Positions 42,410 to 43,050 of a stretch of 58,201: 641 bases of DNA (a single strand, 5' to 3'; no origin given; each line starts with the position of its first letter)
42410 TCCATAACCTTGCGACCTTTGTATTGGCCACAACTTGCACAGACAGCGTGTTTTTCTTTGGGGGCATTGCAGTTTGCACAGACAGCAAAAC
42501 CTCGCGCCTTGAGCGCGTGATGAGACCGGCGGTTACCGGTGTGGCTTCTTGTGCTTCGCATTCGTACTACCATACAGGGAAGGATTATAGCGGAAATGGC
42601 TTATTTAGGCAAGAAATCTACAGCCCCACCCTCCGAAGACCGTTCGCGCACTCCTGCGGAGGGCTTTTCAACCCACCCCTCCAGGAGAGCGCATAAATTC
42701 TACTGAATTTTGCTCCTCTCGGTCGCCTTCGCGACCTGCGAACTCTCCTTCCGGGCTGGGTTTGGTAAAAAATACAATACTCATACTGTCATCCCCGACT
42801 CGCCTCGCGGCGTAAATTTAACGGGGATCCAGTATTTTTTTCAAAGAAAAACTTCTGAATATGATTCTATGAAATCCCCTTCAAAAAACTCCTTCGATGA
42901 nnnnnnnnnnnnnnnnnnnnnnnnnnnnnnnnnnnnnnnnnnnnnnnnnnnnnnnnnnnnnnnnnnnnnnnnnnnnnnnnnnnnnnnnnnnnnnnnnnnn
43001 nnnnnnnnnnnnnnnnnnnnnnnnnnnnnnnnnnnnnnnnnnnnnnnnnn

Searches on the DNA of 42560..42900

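Call 11: search_rna_families(source=window, start=42560, end=42900, threshold=evalue, max_evalue=10, show_alignments=2)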
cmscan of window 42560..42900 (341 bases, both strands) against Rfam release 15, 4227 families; matches with E-value up to 10: 2.
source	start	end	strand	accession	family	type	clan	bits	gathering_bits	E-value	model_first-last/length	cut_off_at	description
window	42819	42884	-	RF00268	snoZ7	Gene; snRNA; snoRNA; CD-box;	CL00057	15.3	43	5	1-78/78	no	Small nucleolar RNA snoZ7/snoR77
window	42835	42888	-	RF03363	mir-6129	Gene; miRNA;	-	14.7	114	5.4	1-92/92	no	mir-6129 microRNA precursor family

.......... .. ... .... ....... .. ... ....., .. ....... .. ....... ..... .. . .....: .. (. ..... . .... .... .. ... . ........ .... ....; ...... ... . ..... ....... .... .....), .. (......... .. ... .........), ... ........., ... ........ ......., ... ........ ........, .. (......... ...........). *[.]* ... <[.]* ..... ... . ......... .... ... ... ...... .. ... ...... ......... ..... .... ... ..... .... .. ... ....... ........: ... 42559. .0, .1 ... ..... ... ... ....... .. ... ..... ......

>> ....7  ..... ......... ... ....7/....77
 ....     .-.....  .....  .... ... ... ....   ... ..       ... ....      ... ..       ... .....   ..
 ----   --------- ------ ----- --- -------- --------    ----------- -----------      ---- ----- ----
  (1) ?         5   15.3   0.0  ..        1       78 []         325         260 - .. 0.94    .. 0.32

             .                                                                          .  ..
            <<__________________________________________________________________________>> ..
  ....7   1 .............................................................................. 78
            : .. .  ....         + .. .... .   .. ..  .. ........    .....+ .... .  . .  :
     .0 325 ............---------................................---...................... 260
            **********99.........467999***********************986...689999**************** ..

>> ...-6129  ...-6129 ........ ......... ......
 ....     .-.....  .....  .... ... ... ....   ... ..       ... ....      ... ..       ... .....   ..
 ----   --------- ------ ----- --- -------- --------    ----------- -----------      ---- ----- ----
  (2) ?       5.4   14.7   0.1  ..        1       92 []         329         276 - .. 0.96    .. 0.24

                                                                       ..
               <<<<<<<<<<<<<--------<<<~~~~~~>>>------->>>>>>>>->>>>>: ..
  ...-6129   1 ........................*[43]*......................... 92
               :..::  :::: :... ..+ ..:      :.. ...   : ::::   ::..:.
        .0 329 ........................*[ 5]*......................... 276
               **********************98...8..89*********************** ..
